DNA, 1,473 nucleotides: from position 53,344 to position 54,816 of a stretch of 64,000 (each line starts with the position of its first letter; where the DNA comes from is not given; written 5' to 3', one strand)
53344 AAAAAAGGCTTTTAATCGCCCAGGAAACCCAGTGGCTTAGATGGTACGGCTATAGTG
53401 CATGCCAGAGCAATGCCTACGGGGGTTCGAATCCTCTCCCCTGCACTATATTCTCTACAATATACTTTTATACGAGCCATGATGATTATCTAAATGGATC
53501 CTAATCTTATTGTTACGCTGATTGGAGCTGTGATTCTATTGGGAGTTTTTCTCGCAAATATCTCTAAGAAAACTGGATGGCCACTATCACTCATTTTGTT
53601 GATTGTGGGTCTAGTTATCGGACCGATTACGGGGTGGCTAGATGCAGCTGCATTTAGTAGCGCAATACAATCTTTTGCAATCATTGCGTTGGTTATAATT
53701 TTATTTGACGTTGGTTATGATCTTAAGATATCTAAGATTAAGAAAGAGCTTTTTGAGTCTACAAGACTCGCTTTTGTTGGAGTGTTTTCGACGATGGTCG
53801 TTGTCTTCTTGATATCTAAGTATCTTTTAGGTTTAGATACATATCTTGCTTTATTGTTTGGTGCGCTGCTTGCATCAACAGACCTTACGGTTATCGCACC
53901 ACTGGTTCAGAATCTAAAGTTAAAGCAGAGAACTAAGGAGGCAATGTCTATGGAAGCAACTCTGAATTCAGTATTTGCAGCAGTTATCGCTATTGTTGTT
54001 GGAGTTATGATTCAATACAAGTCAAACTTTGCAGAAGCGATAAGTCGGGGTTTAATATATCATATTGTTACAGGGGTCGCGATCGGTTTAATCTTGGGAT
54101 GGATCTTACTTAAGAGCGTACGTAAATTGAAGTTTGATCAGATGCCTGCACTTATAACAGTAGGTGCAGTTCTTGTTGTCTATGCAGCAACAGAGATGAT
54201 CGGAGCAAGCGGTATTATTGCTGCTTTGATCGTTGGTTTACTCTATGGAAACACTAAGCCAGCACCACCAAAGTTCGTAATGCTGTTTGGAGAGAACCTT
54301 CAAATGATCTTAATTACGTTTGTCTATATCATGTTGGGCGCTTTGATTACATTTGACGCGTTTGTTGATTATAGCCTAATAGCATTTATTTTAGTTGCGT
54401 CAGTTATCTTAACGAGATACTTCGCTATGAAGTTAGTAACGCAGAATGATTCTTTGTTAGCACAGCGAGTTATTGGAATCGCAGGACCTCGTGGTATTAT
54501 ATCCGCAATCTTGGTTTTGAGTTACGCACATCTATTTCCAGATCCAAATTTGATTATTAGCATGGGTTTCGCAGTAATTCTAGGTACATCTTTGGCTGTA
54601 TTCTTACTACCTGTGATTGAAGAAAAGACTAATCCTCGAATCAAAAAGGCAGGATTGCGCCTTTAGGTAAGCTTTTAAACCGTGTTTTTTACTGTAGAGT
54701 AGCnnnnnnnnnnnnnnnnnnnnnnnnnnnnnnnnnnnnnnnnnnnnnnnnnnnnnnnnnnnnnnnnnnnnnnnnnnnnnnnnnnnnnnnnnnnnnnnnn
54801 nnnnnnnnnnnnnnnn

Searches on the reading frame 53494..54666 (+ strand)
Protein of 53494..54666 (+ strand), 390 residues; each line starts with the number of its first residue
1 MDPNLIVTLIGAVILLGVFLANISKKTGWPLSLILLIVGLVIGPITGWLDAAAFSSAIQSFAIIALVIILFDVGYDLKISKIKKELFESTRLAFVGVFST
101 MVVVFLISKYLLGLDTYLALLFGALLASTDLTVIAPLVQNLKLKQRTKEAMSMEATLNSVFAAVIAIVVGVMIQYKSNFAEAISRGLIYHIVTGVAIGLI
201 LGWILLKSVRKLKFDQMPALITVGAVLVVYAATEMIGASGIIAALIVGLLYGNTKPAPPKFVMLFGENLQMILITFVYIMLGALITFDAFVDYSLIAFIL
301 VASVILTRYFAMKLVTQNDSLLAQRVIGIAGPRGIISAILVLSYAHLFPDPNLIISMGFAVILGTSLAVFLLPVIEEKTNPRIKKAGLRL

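Call 57: search_protein_families(library=pfam, proteins=[window:53494-54666:+])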
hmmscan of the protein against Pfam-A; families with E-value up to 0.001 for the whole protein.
window:53494-54666:+ (390 aa): 1 family
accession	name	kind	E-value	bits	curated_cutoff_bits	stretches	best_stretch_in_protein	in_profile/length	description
PF00999.27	Na_H_Exchanger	-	1.4e-34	120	26.2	1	18-367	4-363/375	Sodium/hydrogen exchanger, transmembrane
